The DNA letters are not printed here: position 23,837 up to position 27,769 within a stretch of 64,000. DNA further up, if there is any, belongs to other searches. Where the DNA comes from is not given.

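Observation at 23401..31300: ECF sigma + soluble kinase-STAND-TPR sensor + three self-contained lipoprotein cassettes: candidate undescribed envelope-remodelling signalling module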

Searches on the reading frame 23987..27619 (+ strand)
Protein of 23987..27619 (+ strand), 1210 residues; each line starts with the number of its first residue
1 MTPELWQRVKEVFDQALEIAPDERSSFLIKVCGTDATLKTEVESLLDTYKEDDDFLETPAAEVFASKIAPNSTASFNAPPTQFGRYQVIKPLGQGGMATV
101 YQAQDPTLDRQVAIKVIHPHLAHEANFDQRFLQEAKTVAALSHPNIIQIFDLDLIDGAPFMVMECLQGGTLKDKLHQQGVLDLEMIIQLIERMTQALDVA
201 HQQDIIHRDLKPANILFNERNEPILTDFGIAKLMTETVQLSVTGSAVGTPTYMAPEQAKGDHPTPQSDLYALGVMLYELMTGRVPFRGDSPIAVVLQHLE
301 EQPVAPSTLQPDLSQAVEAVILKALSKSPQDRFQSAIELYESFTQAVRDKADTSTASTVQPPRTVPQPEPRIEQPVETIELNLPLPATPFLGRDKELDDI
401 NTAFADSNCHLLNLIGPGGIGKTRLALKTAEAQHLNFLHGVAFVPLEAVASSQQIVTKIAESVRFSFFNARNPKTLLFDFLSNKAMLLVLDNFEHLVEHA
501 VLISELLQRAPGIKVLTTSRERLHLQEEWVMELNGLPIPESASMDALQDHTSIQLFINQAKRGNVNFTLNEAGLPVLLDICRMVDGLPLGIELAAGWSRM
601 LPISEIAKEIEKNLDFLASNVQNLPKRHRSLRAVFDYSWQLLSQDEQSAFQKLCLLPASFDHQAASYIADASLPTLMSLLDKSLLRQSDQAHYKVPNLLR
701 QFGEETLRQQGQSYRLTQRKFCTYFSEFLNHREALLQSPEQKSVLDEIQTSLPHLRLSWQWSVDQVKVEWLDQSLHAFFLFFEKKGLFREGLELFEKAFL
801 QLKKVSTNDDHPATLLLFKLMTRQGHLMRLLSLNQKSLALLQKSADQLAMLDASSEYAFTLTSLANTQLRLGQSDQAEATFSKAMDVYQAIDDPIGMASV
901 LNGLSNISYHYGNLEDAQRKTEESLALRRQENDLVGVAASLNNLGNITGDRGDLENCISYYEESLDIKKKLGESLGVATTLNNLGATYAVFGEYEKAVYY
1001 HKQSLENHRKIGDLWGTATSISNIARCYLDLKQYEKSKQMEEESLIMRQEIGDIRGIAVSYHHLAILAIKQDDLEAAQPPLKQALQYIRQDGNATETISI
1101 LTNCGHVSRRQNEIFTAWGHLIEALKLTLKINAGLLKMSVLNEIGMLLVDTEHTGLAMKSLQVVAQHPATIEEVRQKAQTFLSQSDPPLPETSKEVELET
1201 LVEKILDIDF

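Call 5: search_protein_families(library=pfam, proteins=[window:23987-27619:+], max_evalue=0.01)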
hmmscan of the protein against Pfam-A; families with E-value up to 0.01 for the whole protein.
window:23987-27619:+ (1210 aa): 20 families
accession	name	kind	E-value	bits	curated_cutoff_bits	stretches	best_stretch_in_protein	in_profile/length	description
PF00069.31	Pkinase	-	1.1e-52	179.5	31.7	1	86-334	1-253/263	Protein kinase domain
PF07714.23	PK_Tyr_Ser-Thr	-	1.3e-36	126.6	23.1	1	88-333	3-249/258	Protein tyrosine and serine/threonine kinase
PF13424.12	TPR_12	-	1.4e-34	118.5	30.1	4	937-1009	2-76/77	Tetratricopeptide repeat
PF13374.12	TPR_10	-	1.6e-19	69.7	27.5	3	977-1009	1-33/42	Tetratricopeptide repeat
PF00515.34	TPR_1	-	8.1e-14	51.2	27.8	1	978-1006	1-29/34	Tetratricopeptide repeat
PF03109.22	ABC1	-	3.4e-11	43.2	22.9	2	123-240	112-223/244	ABC1 atypical kinase-like domain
PF07719.23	TPR_2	-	2.8e-10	39.9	27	0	899-928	2-31/34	Tetratricopeptide repeat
PF13181.12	TPR_8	-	3e-10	39.9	25.7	0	939-970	2-33/34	Tetratricopeptide repeat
PF17874.7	TPR_MalT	-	1.3e-08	35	45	1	809-938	34-162/336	MalT-like TPR region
PF13176.12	TPR_7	-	7.2e-08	32.4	27.9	0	980-1006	1-29/36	Tetratricopeptide repeat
PF01636.29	APH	-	1.6e-07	31.8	23.2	1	183-232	148-198/239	Phosphotransferase enzyme family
PF00931.28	NB-ARC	-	2.4e-07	30.7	23.5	1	398-638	6-245/248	NB-ARC domain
PF24885.1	TPR_NPHP3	-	6.9e-06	26.1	100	0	920-1050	84-215/239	Nephrocystin-3 TPR domain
PF13191.12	AAA_16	-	7.5e-05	23.7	32.6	1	389-459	1-73/167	AAA ATPase domain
PF13401.12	AAA_22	-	0.00075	20.3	27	1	408-506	4-104/130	AAA domain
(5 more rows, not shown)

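Call 51: find_homologous_proteins(query=window:23987-27619:+, max_evalue=1e-20)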
Query window:23987-27619:+ (1210 aa): 7624 proteins with E <= 1e-20 among 8000 candidates; the best 120 are listed.
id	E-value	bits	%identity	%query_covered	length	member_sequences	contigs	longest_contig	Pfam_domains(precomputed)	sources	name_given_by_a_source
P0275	0.0e+0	2700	100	100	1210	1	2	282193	PF13176.13,PF24885.2,PF00931.29,PF13374.13,PF07714.24,PF00069.32,PF17874.8,PF00515.35,PF03109.23,PF13424.13,PF13181.13,PF07719.24,PF01636.30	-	-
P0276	0.0e+0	1942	71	100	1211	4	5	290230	PF13431.13,PF13176.13,PF24885.2,PF13401.13,PF13191.13,PF13374.13,PF07714.24,PF00069.32,PF17874.8,PF00515.35,PF03109.23,PF13424.13,PF13181.13,PF07719.24,PF01636.30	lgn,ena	-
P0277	4.9e-297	1007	34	58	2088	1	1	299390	PF03704.24,PF25872.1,PF24885.2,PF00004.36,PF13401.13,PF01637.25,PF00931.29,PF13191.13,PF13374.13,PF14559.13,PF07714.24,PF00069.32,PF17874.8,PF00515.35,PF05729.19,PF13424.13,PF13181.13,PF07719.24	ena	-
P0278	3.6e-224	765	36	91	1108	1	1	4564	PF13176.13,PF24885.2,PF13401.13,PF00931.29,PF13191.13,PF13374.13,PF07714.24,PF00069.32,PF17874.8,PF00515.35,PF03109.23,PF13424.13,PF14938.13,PF13432.13,PF13181.13,PF07719.24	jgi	jgi:serine/threonine protein kinase/tetratricopeptide (TPR) repeat protein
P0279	2.8e-219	749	36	68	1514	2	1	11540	PF25872.1,PF13176.13,PF24885.2,PF13401.13,PF00931.29,PF13191.13,PF13374.13,PF07721.21,PF07714.24,PF00069.32,PF17874.8,PF00515.35,PF13424.13,PF13181.13,PF07719.24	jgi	-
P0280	6.8e-218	744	34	93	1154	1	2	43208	PF12862.14,PF13176.13,PF24885.2,PF13428.13,PF00931.29,PF13191.13,PF13374.13,PF07721.21,PF07714.24,PF00069.32,PF17874.8,PF00515.35,PF03109.23,PF13424.13,PF13181.13,PF07719.24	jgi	jgi:predicted ATPase/Tfp pilus assembly protein PilF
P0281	6.7e-205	701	34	56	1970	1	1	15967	PF03704.24,PF25872.1,PF13401.13,PF00931.29,PF13191.13,PF13374.13,PF17874.8,PF00515.35,PF05729.19,PF13424.13,PF13181.13,PF07719.24,PF13481.13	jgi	jgi:predicted ATPase/DNA-binding SARP family transcriptional activator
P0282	7.9e-205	701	35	93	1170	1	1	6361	PF13176.13,PF13401.13,PF13428.13,PF00931.29,PF13191.13,PF13374.13,PF07714.24,PF00069.32,PF17874.8,PF00515.35,PF13424.13,PF13432.13,PF13181.13,PF07719.24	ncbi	ncbi:MAG: tetratricopeptide repeat protein [Chloroflexota bacterium]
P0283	8.4e-204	698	35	93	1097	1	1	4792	PF23914.2,PF12862.14,PF13176.13,PF24885.2,PF13401.13,PF01637.25,PF00931.29,PF13191.13,PF13374.13,PF14559.13,PF07714.24,PF00069.32,PF00515.35,PF03109.23,PF13424.13,PF13181.13,PF07719.24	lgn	-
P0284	8.9e-201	688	34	87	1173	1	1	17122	PF13176.13,PF13401.13,PF00931.29,PF13374.13,PF07714.24,PF00069.32,PF17874.8,PF00515.35,PF13424.13,PF13432.13,PF13181.13,PF07719.24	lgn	-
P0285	1.7e-200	687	37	82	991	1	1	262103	PF07721.21,PF07714.24,PF00069.32,PF17874.8,PF00515.35,PF13424.13,PF14531.13,PF13181.13,PF07719.24,PF00931.29,PF13374.13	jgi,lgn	jgi:serine/threonine protein kinase/tetratricopeptide (TPR) repeat protein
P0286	6.2e-195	668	36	81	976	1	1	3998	PF07714.24,PF00069.32,PF00515.35,PF03109.23,PF13424.13,PF13176.13,PF13181.13,PF07719.24,PF01636.30,PF00931.29,PF13374.13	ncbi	ncbi:MAG: tetratricopeptide repeat protein [Anaerolineales bacterium]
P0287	1.7e-193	664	35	86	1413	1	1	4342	PF03704.24,PF07714.24,PF00069.32,PF17874.8,PF25872.1,PF13424.13,PF13401.13,PF07719.24,PF13191.13,PF13374.13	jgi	jgi:non-specific serine/threonine protein kinase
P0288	3.7e-191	656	31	93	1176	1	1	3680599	PF13176.13,PF13428.13,PF13191.13,PF13374.13,PF07721.21,PF14559.13,PF07714.24,PF00069.32,PF17874.8,PF00515.35,PF13424.13,PF13432.13,PF13181.13,PF07719.24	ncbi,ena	-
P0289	7.7e-191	655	34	76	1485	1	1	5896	PF03704.24,PF13176.13,PF13401.13,PF01637.25,PF00931.29,PF13191.13,PF13374.13,PF14559.13,PF07714.24,PF00069.32,PF17874.8,PF00515.35,PF03109.23,PF13424.13,PF13181.13,PF07719.24,PF01636.30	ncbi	-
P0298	5.2e-179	616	28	88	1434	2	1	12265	PF06293.21,PF07714.24,PF00069.32,PF17874.8,PF03109.23,PF25872.1,PF13424.13,PF14531.13,PF13401.13,PF01636.30,PF13374.13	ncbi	-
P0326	1.3e-165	571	33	86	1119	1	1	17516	PF13176.13,PF24885.2,PF13401.13,PF01637.25,PF00931.29,PF13191.13,PF13374.13,PF07714.24,PF00069.32,PF17874.8,PF00515.35,PF03109.23,PF13424.13,PF13181.13,PF07719.24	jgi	jgi:predicted ATPase/Tfp pilus assembly protein PilF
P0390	1.8e-150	521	31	88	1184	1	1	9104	PF25872.1,PF13176.13,PF24885.2,PF13401.13,PF00931.29,PF13374.13,PF07714.24,PF00069.32,PF17874.8,PF00515.35,PF03109.23,PF13424.13,PF14938.13,PF13181.13,PF07719.24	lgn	-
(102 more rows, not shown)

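Call 53: find_encoding_contigs(protein=P0390, flank=5000, max_places=1)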
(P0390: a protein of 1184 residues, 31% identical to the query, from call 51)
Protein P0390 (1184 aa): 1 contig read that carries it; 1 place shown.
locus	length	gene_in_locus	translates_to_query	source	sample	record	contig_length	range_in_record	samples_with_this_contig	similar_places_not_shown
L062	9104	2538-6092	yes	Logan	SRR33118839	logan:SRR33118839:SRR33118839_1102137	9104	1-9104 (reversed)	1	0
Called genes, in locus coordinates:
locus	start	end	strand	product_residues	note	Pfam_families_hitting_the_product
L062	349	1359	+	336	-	-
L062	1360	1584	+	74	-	-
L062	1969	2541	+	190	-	PF07638:Sigma70_ECF, PF08281:Sigma70_r4_2, PF04545:Sigma70_r4 (weak)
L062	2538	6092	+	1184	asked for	PF00069:Pkinase, PF03109:ABC1 (weak), PF07714:PK_Tyr_Ser-Thr, PF00931:NB-ARC (weak), PF13401:AAA_22 (weak), PF25872:HTH_77, PF13424:TPR_12, PF13424:TPR_12, +8 more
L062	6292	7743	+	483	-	-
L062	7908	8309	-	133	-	-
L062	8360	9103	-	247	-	?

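Call 54: find_encoding_contigs(protein=P0298, flank=5000, max_places=1)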
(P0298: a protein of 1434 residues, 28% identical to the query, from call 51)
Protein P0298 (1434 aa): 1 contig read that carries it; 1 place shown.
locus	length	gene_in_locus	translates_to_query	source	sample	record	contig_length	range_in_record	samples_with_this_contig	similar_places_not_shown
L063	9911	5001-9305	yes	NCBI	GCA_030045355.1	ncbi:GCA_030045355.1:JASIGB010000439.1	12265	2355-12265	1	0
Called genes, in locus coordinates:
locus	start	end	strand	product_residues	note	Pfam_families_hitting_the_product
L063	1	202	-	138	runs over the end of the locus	-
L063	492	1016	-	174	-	-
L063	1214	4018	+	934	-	PF00069:Pkinase, PF03109:ABC1 (faint), PF07714:PK_Tyr_Ser-Thr, PF07676:PD40 (faint), PF26550:Tricorn_2nd (faint), PF26549:Tricorn_N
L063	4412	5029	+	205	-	PF07638:Sigma70_ECF, PF08281:Sigma70_r4_2, PF04545:Sigma70_r4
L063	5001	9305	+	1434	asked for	PF00069:Pkinase, PF07714:PK_Tyr_Ser-Thr, PF00069:Pkinase, PF07714:PK_Tyr_Ser-Thr, PF01636:APH, PF07714:PK_Tyr_Ser-Thr, PF25872:HTH_77, PF13424:TPR_12, +7 more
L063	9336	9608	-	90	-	PF14026:SCO4226-like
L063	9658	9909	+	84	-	?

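Call 55: find_encoding_contigs(protein=P0326, flank=5000, max_places=1)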
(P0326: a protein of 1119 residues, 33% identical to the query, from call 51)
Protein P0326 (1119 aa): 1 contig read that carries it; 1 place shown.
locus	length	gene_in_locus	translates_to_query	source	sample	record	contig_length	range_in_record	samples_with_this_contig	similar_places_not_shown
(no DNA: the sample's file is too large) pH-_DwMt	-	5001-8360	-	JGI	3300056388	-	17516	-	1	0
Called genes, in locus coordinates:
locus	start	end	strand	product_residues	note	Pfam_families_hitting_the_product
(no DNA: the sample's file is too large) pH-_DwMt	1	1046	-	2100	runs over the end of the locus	PF19077:Big_13 (faint), PF07705:CARDB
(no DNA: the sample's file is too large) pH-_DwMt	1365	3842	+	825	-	PF00069:Pkinase, PF07714:PK_Tyr_Ser-Thr, PF03109:ABC1 (weak), PF13431:TPR_17 (faint)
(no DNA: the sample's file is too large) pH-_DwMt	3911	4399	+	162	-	PF05163:DinB, PF12867:DinB_2 (weak)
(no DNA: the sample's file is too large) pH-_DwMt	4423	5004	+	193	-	PF07638:Sigma70_ECF, PF08281:Sigma70_r4_2, PF04545:Sigma70_r4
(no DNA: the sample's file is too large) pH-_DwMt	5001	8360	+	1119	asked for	PF00069:Pkinase, PF07714:PK_Tyr_Ser-Thr, PF00931:NB-ARC, PF01637:ATPase_2 (weak), PF13191:AAA_16 (weak), PF13424:TPR_12, PF13424:TPR_12, PF17874:TPR_MalT, +9 more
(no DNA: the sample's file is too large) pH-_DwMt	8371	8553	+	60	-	PF06348:DUF1059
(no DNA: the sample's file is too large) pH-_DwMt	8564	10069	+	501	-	PF00069:Pkinase, PF01636:APH (faint), PF03109:ABC1 (faint), PF07714:PK_Tyr_Ser-Thr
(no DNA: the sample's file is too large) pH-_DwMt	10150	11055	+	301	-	PF07676:PD40 (faint), PF26550:Tricorn_2nd (weak), PF00930:DPPIV_N (faint), PF26549:Tricorn_N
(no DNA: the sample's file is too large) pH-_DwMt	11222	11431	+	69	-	-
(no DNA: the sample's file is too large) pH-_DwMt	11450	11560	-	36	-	?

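Call 72: search_protein_families(library=ncbifam, proteins=[window:23987-27619:+], max_evalue=0.001)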
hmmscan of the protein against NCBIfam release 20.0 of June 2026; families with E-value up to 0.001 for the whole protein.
window:23987-27619:+ (1210 aa): 24 families
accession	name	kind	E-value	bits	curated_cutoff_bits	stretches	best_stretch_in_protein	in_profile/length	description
NF033483.0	PknB_PASTA_kin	equivalog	1e-105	354.9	450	1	84-357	7-279/563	Stk1 family PASTA domain-containing Ser/Thr kinase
NF052427.1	StpK7MSMEG_1200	equivalog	4.8e-67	226.8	900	1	81-359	4-281/601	serine/threonine protein kinase StpK7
NF047741.1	antiphage_MADS6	equivalog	1e-52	179.6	460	2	170-363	284-476/612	methylation-associated defense system protein kinase MAD6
TIGR03903.1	TOMM_kin_cyc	equivalog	2.6e-49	168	705.75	1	110-344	4-245/1267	TOMM system kinase/cyclase fusion protein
NF009651.0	PRK13184.1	equivalog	1.2e-46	159.2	839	1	84-352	2-296/932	serine/threonine-protein kinase PknD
NF041717.1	HaaA_phane_TPR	equivalog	1.3e-43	149.3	1125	2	873-1152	567-846/882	cyclophane-containing RiPP biosynthesis TPR protein HaaT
NF053615.1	SerThrKinAfsKStmc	equivalog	6e-35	121.1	1300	1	80-367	9-290/809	protein serine/threonine kinase AfsK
NF038150.1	lanthi_synth_IV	equivalog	3.4e-33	115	650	1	71-356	176-466/851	class IV lanthionine synthetase LanL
NF033442.0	BREX_PglW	equivalog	2.3e-28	98.5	990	1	84-381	512-805/1391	BREX system serine/threonine kinase PglW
NF053617.1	SARPRegAfsRStmc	equivalog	9e-25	86.8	1430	3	852-1052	731-930/986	SARP-family global regulator AfsR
NF040586.1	FxSxx_TPR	equivalog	2.3e-21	76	300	3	912-1103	399-603/830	FxSxx-COOH system tetratricopeptide repeat protein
NF053520.1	HK_Porph_FimS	equivalog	2.8e-18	65.5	600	1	876-1118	62-304/618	sensor histidine kinase FimS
NF038151.1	lanthi_synth_III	equivalog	1.5e-13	50.1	575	1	77-286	214-429/833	class III lanthionine synthetase LanKC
NF043056.1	T4SS_LegK1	equivalog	1.7e-13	50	550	1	90-282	77-286/516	Dot/Icm T4SS effector kinase LegK1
NF058632.1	SerThrKinPrkT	equivalog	4.4e-11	42.4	280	1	85-221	22-154/322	serine/threonine protein kinase PrkT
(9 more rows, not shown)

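Call 84: search_protein_families(library=padloc, proteins=[window:23987-27619:+], max_evalue=0.001)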
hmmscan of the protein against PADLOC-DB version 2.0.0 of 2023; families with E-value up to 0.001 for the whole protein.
window:23987-27619:+ (1210 aa): 38 families (the best 25 are shown)
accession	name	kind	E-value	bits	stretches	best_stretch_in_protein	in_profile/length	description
PDLC04061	PD-T4-6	-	4.2e-100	334.7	1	83-367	15-306/510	-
PDLC04042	PD-T4-6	-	9.5e-96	318.9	1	82-353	7-279/292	-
PDLC04053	PD-T4-6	-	4e-95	316.8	1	80-365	5-290/311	-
PDLC04060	PD-T4-6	-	1.2e-91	306.1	1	84-352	8-274/486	-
PDLC04057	PD-T4-6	-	4.2e-90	300.9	1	84-358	8-283/443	-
PDLC04043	PD-T4-6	-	7.5e-88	293.5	1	78-365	9-297/452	-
PDLC04054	PD-T4-6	-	6.6e-82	273.7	1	84-368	11-296/347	-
PDLC04039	PD-T4-6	-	3.5e-80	268.3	1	80-378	10-306/458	-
PDLC04040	PD-T4-6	-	1e-79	266.7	1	92-355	2-274/547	-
PDLC04047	PD-T4-6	-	1.3e-79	265.7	1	82-352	8-278/327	-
PDLC04052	PD-T4-6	-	2.4e-78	262.6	1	84-367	9-297/496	-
PDLC04048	PD-T4-6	-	4.2e-76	254.6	1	84-349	10-275/354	-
PDLC04041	PD-T4-6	-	2.1e-75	252.7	1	75-352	19-299/443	-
PDLC04138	mad6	-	4.5e-73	245.2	1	78-369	45-336/659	mads_6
PDLC04064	PD-T4-6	-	3.8e-54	182.1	1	82-339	18-273/369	-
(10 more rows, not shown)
